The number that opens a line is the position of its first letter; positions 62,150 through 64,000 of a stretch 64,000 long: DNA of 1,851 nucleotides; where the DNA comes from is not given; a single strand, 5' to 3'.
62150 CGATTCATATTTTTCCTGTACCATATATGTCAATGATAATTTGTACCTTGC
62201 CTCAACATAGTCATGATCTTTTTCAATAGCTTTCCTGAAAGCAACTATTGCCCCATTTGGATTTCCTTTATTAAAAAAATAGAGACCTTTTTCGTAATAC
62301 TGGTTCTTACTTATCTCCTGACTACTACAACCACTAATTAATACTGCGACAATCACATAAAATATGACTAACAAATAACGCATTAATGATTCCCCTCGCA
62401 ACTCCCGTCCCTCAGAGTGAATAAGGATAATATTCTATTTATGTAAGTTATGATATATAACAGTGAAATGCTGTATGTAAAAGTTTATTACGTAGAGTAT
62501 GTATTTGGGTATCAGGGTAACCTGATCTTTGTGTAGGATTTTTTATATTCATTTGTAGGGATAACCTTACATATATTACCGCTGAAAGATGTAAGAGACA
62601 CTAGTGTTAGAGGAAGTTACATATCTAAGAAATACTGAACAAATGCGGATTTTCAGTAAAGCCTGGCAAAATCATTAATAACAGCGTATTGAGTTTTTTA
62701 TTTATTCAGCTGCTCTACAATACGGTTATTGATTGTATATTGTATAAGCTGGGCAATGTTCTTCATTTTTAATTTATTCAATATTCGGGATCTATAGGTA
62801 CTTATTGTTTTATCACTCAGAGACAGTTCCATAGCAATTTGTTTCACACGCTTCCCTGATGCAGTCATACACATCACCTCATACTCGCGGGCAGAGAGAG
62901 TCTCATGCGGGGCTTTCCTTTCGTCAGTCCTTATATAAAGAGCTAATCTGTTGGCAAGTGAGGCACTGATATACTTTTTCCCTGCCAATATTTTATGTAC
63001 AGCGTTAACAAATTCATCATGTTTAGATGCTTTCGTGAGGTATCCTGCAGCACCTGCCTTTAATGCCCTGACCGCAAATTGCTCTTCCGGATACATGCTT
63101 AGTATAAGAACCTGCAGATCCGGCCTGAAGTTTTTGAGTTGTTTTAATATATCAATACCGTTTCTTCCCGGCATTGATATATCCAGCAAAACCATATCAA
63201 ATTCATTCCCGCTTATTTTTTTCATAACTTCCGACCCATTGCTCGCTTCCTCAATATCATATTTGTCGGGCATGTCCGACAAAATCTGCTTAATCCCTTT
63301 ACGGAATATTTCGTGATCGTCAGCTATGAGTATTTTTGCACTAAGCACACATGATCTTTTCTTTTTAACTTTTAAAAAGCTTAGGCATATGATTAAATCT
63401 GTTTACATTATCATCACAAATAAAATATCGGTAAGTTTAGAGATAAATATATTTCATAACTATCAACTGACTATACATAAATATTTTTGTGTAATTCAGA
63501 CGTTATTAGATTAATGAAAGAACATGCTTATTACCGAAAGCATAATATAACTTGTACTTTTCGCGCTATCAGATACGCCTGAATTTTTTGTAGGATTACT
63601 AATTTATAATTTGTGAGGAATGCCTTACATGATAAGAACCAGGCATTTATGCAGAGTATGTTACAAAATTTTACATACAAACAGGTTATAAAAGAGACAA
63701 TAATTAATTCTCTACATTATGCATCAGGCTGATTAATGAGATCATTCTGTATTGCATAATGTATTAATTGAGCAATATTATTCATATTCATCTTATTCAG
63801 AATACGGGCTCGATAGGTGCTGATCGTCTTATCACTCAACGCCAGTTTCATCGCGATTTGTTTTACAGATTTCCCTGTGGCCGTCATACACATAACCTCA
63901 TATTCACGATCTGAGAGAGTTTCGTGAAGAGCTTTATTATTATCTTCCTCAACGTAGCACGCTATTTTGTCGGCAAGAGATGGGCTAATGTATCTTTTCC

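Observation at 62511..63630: Shared 41-42-bp operator-like motif upstream of prsT and of the adjacent LuxR-type regulator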

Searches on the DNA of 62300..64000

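Call 11: search_rna_families(source=window, start=62300, end=64000, threshold=evalue, max_evalue=1)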
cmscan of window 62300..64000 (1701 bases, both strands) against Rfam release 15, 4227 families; matches with E-value up to 1: 1.
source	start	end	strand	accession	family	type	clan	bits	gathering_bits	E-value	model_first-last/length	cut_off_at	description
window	63649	63724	-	RF00611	SNORD111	Gene; snRNA; snoRNA; CD-box;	-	23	46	0.46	1-89/89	no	Small nucleolar RNA SNORD111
